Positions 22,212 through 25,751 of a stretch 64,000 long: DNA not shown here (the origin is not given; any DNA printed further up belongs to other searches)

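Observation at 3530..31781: A ~28-kb tricistronic operon: two giant multidomain surface proteins (5201 aa and 3453 aa) bridged by a TPR protein, chained by ATGA start/stop overlaps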

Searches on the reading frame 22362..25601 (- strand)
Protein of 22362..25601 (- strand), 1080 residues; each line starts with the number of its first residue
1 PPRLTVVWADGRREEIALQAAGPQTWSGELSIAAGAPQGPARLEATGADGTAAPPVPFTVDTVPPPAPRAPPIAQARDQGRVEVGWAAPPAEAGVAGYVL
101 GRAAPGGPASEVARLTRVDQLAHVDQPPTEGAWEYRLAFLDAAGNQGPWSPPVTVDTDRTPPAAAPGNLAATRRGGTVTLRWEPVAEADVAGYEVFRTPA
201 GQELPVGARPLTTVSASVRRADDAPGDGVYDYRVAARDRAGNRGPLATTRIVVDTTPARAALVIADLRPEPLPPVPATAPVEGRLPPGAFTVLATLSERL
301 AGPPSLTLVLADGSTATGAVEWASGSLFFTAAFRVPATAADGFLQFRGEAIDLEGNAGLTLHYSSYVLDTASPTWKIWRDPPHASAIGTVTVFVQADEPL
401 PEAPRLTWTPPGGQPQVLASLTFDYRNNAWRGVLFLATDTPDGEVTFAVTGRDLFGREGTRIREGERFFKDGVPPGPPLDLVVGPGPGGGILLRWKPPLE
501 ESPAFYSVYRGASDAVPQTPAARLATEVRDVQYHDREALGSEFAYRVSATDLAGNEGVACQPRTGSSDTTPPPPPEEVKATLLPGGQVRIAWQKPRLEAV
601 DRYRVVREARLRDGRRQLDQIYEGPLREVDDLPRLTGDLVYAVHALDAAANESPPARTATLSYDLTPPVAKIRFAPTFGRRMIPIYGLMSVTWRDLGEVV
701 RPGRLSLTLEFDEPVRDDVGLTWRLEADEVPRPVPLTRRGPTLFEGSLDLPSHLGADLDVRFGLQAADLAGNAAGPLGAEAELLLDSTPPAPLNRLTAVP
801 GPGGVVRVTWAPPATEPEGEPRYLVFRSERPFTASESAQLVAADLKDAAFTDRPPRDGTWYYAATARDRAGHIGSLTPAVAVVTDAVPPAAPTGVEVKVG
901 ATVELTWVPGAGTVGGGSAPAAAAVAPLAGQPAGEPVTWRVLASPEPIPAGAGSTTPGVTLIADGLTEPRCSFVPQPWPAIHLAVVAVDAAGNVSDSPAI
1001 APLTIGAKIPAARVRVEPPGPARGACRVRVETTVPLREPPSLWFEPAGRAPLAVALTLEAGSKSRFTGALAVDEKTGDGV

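Call 6: search_protein_families(library=pfam, proteins=[window:22362-25601:-], max_evalue=0.01)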
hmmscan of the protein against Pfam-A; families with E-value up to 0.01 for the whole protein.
window:22362-25601:- (1080 aa): 2 families
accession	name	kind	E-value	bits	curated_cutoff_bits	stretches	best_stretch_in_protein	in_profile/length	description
PF19077.6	Big_13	-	5.5e-08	33.7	27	0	222-255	69-102/102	Bacterial Ig-like domain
PF00041.27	fn3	-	2.7e-07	31.2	25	0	165-243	2-75/84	Fibronectin type III domain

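Call 20: search_protein_families(library=ncbifam, proteins=[window:22362-25601:-], max_evalue=0.01)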
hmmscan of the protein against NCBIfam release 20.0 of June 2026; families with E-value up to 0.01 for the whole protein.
window:22362-25601:- (1080 aa): 0 families

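Call 61: search_protein_families(library=padloc, proteins=[window:22362-25601:-], max_evalue=0.01)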
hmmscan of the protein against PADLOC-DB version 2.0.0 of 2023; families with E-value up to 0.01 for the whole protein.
window:22362-25601:- (1080 aa): 0 families
